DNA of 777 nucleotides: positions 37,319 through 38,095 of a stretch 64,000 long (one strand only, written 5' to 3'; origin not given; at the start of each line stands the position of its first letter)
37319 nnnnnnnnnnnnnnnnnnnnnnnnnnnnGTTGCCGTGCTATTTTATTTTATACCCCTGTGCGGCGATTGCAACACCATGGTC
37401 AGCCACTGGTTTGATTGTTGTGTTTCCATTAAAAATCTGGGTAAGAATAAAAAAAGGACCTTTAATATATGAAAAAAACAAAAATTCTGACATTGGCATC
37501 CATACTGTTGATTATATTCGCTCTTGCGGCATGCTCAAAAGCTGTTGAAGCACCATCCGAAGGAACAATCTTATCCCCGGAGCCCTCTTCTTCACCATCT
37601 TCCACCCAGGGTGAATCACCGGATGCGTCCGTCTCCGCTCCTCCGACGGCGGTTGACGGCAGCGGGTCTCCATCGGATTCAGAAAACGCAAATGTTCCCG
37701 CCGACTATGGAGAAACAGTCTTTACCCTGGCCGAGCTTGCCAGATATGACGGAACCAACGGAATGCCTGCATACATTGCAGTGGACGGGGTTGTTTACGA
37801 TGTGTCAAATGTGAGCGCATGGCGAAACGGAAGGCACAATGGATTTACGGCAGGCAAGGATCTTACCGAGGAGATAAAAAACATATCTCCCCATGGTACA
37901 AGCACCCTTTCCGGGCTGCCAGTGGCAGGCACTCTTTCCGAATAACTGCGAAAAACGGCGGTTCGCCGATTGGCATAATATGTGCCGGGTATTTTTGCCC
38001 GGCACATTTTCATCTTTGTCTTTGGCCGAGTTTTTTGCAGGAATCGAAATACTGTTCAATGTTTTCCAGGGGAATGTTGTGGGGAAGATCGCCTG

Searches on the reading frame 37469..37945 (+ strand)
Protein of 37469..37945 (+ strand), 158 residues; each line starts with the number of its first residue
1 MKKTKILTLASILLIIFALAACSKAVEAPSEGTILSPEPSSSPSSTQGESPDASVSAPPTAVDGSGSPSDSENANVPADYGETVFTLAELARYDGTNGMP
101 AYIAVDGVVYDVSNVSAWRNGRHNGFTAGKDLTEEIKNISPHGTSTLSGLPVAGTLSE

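Call 49: search_protein_families(library=pfam, proteins=[window:37469-37945:+], max_evalue=0.00001)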
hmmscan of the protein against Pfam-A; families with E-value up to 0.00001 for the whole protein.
window:37469-37945:+ (158 aa): 1 family
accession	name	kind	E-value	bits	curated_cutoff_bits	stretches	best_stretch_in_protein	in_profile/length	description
PF00173.33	Cyt-b5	-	9.5e-07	29.2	23.7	1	86-145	1-59/74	Cytochrome b5-like Heme/Steroid binding domain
